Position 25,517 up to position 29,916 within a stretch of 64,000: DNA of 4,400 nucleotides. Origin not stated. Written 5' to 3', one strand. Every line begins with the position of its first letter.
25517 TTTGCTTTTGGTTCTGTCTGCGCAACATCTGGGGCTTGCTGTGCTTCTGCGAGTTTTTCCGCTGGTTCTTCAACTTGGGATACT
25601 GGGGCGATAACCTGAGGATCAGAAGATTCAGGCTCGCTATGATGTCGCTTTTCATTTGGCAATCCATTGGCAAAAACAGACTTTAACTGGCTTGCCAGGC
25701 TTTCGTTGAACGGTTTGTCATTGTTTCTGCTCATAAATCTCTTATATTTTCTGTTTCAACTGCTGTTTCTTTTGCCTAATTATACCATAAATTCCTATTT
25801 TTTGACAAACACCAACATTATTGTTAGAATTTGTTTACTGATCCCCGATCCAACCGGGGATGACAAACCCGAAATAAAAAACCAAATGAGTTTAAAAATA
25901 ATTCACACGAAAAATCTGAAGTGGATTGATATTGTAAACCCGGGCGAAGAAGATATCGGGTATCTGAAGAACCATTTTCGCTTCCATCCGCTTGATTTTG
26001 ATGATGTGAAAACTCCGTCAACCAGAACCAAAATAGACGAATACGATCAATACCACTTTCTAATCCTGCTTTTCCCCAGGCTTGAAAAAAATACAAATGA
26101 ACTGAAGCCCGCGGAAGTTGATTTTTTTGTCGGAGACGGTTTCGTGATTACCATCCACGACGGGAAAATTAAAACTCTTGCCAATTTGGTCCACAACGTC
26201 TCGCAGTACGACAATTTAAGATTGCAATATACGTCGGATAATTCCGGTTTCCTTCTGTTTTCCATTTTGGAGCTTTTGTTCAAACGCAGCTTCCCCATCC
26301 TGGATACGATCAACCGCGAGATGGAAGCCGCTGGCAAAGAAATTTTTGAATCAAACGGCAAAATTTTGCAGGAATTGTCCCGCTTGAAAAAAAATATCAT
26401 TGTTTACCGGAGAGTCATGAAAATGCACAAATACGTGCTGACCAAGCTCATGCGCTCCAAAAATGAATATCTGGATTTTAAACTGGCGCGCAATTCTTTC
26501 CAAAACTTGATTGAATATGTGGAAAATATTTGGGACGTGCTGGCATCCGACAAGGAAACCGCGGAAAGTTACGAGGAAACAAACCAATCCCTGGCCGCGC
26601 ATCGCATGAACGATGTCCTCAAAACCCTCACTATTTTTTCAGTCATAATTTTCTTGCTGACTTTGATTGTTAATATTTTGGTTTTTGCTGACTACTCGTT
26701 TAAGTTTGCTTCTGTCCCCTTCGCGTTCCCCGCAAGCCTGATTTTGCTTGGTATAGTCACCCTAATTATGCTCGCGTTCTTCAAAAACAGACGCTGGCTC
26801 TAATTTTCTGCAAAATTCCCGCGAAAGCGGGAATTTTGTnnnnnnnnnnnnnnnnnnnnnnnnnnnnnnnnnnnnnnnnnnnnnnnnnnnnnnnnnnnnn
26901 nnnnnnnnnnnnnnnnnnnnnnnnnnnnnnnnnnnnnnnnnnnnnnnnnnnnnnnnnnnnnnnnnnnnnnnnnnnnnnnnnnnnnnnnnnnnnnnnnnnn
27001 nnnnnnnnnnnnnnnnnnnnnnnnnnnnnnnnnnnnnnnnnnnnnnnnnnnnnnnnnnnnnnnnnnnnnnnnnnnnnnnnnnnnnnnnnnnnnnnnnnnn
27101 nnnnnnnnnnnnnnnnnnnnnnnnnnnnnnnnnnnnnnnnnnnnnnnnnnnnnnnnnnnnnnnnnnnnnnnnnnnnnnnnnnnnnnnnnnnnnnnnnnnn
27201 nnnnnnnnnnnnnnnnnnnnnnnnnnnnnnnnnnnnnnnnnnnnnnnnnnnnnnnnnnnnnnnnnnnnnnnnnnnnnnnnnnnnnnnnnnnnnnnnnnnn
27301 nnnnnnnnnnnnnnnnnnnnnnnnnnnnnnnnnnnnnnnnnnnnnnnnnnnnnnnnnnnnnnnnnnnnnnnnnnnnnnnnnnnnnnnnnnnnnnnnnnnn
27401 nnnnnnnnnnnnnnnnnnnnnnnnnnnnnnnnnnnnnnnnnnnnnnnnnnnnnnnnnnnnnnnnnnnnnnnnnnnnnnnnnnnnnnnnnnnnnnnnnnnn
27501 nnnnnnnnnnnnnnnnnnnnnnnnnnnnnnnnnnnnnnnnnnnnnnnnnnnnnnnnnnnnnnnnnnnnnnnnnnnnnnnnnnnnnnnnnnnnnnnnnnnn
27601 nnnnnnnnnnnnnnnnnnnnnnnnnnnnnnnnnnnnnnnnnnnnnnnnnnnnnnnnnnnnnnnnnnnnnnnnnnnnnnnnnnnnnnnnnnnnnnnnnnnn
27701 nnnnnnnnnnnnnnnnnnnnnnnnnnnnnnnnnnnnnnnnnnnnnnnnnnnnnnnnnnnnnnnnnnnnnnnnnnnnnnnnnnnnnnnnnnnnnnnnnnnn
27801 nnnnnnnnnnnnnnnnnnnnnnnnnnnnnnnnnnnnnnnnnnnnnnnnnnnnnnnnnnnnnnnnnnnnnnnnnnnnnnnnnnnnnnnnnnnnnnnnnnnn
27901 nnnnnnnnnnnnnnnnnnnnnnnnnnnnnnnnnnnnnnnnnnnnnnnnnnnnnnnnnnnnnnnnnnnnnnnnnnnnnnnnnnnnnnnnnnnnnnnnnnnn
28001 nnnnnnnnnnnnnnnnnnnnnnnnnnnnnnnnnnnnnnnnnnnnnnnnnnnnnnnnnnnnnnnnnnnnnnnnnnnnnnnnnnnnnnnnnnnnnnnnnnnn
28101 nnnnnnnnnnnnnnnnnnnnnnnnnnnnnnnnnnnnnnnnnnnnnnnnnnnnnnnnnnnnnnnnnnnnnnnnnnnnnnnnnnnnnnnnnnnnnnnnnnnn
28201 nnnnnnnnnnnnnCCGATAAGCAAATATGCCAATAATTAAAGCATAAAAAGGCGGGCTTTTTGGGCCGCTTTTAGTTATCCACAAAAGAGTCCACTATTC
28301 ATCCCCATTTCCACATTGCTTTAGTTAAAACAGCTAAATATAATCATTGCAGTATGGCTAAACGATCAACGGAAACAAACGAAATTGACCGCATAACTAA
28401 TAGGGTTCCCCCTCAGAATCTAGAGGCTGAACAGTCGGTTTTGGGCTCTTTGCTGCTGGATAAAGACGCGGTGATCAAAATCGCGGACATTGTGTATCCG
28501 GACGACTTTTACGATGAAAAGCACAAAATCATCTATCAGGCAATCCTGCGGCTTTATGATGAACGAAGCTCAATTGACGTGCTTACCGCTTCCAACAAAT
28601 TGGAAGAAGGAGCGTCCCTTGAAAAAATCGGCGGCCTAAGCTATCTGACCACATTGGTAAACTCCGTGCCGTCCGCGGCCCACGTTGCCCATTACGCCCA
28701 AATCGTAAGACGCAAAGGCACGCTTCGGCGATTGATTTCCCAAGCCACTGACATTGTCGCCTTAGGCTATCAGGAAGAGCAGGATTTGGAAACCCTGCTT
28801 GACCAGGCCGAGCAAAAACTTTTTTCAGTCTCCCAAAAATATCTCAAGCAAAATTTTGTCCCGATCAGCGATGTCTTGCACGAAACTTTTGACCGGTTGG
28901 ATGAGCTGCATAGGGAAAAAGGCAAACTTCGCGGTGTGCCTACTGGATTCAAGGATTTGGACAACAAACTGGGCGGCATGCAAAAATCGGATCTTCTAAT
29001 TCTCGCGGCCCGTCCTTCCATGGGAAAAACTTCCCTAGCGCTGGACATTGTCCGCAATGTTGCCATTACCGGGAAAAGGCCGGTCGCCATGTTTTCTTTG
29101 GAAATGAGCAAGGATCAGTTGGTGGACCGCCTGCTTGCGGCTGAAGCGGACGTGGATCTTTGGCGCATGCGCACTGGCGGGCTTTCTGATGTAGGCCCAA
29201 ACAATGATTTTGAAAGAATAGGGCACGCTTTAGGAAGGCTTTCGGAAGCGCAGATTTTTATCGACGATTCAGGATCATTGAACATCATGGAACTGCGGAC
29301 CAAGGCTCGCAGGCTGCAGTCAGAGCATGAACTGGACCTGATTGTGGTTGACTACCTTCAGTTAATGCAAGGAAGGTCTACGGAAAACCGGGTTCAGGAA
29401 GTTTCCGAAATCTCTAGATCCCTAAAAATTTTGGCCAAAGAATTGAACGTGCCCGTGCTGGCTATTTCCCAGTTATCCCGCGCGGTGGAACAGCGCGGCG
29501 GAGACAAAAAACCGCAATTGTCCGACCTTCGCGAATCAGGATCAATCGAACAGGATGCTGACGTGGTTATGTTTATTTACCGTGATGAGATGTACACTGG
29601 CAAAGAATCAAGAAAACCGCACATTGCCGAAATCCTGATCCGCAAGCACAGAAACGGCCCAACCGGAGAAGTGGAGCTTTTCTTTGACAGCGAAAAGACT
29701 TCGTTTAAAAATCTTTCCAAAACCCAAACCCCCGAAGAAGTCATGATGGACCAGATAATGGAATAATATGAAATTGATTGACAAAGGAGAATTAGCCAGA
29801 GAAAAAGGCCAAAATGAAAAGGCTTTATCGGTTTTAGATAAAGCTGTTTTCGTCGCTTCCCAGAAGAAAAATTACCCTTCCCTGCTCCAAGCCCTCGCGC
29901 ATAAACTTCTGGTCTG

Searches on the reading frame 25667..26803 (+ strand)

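Call 51: search_protein_families(library=pfam, proteins=[window:25667-26803:+], max_evalue=0.00001)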
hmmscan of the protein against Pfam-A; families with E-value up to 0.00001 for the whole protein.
window:25667-26803:+ (378 aa): 1 family
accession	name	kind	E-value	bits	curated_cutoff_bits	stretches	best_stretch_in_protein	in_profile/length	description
PF01544.23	CorA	-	3.2e-42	145.3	27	1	83-372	3-290/292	CorA-like Mg2+ transporter protein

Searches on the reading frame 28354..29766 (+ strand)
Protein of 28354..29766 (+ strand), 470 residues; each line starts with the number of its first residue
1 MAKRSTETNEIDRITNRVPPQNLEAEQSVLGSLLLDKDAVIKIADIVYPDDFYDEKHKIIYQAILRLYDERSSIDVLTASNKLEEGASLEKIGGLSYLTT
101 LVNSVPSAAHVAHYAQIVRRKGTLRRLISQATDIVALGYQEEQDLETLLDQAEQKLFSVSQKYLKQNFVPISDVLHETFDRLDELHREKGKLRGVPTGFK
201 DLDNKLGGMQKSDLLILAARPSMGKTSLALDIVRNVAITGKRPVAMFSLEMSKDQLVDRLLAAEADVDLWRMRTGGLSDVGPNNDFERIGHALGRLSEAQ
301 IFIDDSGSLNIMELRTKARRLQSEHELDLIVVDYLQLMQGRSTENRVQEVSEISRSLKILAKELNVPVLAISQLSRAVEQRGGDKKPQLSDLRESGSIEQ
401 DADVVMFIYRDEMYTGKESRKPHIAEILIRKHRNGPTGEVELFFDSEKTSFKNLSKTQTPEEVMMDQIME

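Call 51: search_protein_families(library=pfam, proteins=[window:28354-29766:+], max_evalue=0.00001)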
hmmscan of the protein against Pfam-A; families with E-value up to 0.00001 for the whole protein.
window:28354-29766:+ (470 aa): 3 families
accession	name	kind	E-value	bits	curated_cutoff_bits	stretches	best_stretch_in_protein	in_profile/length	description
PF03796.21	DnaB_C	-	4.3e-108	360.9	27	1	194-453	1-255/255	DnaB-like helicase C terminal domain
PF00772.26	DnaB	-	3.3e-35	120.7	23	1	19-119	2-102/103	DnaB-like helicase N terminal domain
PF13481.12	AAA_25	-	2e-16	60.6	27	1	209-374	30-190/195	AAA domain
